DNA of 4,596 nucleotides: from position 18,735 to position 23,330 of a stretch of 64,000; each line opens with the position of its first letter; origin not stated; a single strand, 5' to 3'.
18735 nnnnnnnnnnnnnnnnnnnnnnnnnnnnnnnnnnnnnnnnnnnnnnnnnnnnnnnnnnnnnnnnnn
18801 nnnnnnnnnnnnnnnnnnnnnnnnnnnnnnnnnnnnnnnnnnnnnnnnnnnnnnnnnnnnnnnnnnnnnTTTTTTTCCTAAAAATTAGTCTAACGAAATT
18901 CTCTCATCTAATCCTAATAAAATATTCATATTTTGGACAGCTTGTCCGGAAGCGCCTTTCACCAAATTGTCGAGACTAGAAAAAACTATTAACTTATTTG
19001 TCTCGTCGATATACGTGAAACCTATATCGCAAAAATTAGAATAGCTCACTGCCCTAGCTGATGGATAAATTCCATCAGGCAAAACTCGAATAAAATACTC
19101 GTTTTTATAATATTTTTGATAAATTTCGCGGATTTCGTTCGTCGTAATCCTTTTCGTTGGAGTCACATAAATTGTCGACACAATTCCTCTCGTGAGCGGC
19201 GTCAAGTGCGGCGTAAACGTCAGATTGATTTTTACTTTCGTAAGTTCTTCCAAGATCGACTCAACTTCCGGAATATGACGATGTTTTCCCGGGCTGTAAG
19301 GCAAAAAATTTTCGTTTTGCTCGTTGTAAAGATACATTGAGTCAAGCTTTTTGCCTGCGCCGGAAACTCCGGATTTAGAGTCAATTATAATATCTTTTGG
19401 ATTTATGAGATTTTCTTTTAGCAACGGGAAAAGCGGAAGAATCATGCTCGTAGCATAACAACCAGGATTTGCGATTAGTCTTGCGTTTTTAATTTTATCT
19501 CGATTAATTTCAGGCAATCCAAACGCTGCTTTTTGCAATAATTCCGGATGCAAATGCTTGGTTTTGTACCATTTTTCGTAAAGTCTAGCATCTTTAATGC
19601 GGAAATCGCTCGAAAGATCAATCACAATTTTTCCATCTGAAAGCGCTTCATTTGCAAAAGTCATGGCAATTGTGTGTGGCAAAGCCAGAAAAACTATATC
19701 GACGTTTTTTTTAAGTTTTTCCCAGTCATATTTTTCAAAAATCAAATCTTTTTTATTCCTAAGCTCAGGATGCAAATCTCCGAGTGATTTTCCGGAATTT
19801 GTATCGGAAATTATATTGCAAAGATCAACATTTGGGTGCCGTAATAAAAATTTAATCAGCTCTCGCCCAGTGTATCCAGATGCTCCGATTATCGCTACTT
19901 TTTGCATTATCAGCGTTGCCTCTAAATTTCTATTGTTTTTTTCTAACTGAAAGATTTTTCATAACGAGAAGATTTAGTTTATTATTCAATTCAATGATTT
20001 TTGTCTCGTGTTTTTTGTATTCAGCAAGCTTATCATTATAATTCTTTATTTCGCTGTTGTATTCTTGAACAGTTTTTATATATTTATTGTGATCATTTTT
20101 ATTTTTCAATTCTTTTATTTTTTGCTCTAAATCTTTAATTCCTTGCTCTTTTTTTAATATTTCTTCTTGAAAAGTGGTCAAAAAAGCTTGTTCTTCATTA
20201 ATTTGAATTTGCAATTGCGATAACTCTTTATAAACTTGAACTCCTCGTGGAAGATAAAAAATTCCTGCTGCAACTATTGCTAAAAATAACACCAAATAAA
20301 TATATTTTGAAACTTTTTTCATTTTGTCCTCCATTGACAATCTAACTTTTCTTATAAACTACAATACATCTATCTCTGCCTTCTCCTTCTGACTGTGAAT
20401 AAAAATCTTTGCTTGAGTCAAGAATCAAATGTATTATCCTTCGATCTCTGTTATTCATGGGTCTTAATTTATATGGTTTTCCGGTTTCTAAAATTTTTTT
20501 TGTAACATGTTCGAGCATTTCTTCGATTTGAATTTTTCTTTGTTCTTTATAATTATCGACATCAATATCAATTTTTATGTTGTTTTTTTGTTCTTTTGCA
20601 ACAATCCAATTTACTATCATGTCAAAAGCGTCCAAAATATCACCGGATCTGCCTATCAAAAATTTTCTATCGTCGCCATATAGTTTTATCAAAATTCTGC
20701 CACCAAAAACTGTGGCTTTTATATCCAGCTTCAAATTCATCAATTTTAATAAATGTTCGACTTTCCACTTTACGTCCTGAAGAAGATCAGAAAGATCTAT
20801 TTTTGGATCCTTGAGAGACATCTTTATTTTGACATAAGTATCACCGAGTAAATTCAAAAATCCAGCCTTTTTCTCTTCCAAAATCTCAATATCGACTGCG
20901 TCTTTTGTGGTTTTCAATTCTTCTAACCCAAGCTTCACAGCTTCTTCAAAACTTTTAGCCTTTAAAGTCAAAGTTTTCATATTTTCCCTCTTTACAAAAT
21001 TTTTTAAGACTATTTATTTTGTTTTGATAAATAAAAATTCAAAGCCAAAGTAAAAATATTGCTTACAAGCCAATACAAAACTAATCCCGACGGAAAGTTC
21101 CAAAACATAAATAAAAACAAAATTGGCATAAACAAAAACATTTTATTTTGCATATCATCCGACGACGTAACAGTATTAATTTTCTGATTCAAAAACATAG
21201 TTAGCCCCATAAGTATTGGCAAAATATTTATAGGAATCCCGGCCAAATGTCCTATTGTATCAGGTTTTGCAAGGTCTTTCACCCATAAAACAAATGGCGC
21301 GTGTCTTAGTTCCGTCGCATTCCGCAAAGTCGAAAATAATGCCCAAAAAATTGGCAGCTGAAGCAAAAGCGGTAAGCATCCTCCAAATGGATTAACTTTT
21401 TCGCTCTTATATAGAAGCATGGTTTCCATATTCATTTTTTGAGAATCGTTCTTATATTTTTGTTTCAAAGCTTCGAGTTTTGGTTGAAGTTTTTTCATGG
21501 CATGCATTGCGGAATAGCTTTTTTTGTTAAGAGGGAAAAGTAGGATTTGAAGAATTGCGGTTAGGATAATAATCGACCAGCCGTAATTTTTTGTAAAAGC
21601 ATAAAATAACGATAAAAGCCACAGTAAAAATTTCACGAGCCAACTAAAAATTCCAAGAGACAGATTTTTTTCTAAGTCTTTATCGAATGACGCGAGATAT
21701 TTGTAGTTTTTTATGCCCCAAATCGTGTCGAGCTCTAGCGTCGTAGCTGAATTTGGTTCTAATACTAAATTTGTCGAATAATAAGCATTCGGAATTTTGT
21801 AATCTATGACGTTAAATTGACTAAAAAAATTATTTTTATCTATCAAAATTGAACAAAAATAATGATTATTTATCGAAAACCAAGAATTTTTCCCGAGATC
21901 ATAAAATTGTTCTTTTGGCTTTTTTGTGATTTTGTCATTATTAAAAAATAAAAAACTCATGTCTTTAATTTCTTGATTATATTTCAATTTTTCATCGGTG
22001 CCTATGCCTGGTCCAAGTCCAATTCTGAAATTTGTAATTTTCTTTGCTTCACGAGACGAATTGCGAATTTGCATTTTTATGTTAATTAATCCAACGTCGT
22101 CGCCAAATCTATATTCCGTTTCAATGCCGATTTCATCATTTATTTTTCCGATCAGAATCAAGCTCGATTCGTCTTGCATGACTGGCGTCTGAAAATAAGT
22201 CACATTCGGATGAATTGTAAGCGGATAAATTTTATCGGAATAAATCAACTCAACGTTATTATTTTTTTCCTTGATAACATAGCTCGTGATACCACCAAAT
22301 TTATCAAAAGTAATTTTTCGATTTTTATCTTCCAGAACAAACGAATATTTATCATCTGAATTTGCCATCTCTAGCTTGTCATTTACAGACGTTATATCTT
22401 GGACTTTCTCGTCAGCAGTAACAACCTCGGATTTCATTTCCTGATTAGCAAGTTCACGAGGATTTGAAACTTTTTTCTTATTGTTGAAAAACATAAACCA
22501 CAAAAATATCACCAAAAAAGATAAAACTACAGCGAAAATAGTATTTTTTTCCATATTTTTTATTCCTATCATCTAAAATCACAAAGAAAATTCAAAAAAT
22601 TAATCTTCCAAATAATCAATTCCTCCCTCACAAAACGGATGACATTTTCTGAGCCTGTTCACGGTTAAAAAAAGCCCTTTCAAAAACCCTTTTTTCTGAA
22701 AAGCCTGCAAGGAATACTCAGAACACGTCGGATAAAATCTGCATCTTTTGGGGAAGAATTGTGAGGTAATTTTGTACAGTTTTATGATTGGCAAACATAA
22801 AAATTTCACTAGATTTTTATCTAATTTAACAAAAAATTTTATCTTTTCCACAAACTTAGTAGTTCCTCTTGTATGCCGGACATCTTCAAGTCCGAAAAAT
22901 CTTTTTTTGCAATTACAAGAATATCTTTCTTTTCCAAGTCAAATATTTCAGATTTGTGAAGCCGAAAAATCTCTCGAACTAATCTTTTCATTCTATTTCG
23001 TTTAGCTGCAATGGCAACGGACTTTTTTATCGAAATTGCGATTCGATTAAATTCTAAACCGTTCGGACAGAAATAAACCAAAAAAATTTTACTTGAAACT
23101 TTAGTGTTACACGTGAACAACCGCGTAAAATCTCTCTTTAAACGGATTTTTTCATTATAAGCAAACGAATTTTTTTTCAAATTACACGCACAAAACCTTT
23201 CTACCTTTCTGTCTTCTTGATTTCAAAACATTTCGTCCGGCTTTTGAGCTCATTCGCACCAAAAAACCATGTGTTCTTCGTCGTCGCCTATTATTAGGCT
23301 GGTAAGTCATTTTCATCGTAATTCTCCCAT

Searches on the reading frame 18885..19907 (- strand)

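Call 39: search_protein_families(library=pfam, max_evalue=0.00001, proteins=[window:18885-19907:-])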
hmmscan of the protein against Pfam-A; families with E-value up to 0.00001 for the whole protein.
window:18885-19907:- (340 aa): 3 families
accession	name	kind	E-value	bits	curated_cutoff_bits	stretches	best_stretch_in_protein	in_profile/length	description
PF22698.1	Semialdhyde_dhC_1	-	1.4e-58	197.8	27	1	150-314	1-165/165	Semialdehyde dehydrogenase, dimerisation domain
PF01118.30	Semialdhyde_dh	-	9.8e-36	123.3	26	1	3-142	1-121/121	Semialdehyde dehydrogenase, NAD binding domain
PF02774.23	Semialdhyde_dhC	-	3.6e-25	89.6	26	1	159-317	1-184/184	Semialdehyde dehydrogenase, dimerisation domain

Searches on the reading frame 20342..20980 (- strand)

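Call 39: search_protein_families(library=pfam, max_evalue=0.00001, proteins=[window:20342-20980:-])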
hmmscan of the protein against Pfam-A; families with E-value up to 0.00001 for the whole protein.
window:20342-20980:- (212 aa): 2 families
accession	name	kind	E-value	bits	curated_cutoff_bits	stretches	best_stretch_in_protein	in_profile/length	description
PF01424.28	R3H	-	8.2e-16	58.2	26.8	1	152-210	3-60/60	R3H domain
PF14804.11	Jag_N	-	5.7e-12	46.3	25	1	7-55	2-49/50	Jag N-terminus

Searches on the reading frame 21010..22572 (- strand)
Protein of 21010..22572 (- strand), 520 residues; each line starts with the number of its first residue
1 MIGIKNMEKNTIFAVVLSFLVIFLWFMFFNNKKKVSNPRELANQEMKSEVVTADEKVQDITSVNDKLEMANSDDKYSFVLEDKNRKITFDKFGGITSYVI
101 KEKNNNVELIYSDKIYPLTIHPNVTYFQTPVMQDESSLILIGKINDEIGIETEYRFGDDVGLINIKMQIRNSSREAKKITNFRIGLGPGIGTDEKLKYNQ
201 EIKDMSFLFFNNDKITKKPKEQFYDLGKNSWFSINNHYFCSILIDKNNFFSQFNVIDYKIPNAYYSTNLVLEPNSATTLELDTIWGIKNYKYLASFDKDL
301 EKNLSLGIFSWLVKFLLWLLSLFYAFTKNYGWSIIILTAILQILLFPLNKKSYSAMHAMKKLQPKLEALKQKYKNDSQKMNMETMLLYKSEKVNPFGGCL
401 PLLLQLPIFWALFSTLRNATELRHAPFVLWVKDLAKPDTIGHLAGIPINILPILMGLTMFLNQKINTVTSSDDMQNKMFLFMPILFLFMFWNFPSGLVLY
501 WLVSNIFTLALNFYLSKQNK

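Call 39: search_protein_families(library=pfam, max_evalue=0.00001, proteins=[window:21010-22572:-])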
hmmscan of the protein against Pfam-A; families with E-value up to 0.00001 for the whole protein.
window:21010-22572:- (520 aa): 2 families
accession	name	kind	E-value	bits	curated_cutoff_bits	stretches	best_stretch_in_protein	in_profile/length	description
PF02096.25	60KD_IMP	-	4.8e-61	205.9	35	1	330-516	1-162/163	60Kd inner membrane protein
PF14849.12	YidC_periplas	-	2.2e-10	41.4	24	1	132-319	84-283/283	YidC periplasmic domain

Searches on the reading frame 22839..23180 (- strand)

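Call 39: search_protein_families(library=pfam, max_evalue=0.00001, proteins=[window:22839-23180:-])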
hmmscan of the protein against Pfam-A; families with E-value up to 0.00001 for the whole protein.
window:22839-23180:- (113 aa): 1 family
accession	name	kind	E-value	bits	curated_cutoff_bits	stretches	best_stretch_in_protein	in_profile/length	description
PF00825.24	Ribonuclease_P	-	4.5e-24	85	22.3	1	8-113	3-107/109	Ribonuclease P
